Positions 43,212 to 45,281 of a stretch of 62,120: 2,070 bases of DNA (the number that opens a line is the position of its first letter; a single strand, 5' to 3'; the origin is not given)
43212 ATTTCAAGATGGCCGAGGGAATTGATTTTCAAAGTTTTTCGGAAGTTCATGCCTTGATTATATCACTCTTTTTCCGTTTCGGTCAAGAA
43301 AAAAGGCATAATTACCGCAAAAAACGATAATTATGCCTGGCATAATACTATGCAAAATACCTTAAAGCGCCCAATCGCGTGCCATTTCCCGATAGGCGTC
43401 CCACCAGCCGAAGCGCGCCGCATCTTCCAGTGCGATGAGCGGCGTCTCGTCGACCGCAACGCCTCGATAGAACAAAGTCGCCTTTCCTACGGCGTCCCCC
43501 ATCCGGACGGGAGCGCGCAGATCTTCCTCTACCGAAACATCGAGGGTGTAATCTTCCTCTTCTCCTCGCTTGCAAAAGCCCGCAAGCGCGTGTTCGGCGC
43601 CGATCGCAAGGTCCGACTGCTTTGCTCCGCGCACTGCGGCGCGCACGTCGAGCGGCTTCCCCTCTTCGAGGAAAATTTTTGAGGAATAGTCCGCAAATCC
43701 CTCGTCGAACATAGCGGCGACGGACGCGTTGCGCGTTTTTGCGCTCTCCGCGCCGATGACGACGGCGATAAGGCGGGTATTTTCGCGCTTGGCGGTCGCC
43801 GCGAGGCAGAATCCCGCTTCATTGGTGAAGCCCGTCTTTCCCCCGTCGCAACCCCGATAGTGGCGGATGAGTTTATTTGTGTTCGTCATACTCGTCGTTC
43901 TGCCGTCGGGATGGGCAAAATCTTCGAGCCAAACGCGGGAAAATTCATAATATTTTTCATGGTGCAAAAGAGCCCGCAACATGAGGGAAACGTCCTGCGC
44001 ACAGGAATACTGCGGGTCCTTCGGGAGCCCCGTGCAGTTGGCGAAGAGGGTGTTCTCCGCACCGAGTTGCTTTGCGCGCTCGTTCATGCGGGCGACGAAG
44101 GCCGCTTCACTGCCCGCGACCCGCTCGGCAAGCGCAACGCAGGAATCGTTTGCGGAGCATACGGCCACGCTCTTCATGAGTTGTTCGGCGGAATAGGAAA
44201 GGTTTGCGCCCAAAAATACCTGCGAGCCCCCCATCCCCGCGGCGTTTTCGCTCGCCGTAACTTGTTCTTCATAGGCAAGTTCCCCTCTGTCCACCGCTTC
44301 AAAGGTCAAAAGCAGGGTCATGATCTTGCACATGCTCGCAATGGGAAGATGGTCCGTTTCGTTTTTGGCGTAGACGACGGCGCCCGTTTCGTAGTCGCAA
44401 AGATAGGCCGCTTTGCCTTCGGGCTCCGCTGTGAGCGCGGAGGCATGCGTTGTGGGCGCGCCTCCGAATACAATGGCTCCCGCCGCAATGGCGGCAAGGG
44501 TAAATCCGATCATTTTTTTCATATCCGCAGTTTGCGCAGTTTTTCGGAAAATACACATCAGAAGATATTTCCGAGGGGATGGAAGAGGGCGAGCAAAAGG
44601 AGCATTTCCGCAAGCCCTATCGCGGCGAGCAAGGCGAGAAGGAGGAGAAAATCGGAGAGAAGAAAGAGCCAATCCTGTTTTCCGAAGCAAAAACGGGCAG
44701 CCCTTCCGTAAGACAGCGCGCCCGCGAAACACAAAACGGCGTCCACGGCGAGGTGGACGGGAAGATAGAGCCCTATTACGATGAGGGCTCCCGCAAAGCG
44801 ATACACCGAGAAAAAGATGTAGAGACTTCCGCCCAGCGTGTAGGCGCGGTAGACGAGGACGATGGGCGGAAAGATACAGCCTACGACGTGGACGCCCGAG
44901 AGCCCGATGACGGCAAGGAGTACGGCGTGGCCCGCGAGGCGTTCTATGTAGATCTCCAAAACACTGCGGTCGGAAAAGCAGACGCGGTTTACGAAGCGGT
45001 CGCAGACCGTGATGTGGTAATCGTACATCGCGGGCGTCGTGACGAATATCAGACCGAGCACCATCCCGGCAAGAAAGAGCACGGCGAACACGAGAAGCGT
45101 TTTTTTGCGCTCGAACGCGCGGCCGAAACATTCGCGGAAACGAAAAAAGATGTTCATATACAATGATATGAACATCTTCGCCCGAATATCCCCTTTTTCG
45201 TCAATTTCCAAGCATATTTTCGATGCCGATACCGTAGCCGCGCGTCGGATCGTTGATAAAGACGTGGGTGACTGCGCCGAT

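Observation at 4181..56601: Six copies of a conserved ~28-nt AT-rich composite-palindrome motif (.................-N4-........), each co-oriented with the local genes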

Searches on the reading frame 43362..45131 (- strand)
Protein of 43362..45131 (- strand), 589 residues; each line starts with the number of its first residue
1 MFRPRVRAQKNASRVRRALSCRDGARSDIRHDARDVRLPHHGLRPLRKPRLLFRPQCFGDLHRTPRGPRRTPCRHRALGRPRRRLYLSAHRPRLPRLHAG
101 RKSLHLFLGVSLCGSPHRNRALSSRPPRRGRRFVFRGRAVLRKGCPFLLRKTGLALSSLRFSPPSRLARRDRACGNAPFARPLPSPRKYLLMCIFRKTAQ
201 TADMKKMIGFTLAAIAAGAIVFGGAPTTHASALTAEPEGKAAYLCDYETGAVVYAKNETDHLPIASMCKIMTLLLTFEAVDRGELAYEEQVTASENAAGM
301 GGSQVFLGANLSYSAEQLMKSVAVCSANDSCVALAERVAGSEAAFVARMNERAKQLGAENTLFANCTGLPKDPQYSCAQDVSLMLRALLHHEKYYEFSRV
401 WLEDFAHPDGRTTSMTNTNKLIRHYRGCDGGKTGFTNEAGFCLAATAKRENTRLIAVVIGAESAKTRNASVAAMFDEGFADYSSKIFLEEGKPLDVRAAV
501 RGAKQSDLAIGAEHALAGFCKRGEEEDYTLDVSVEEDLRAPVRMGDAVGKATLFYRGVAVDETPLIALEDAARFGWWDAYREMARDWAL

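Call 27: search_protein_families(library=pfam, proteins=[window:43362-45131:-])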
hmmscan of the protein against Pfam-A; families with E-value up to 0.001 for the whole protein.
window:43362-45131:- (589 aa): 3 families
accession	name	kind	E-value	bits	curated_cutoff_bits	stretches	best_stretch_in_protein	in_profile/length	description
PF00768.25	Peptidase_S11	-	1.3e-63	215.1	27.6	1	236-462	9-238/239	D-alanyl-D-alanine carboxypeptidase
PF13354.11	Beta-lactamase2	-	1.5e-13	51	22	1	243-391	3-149/214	Beta-lactamase enzyme family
PF07943.18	PBP5_C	-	7.2e-10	39.3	21.2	1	483-571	2-89/91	Penicillin-binding protein 5, C-terminal domain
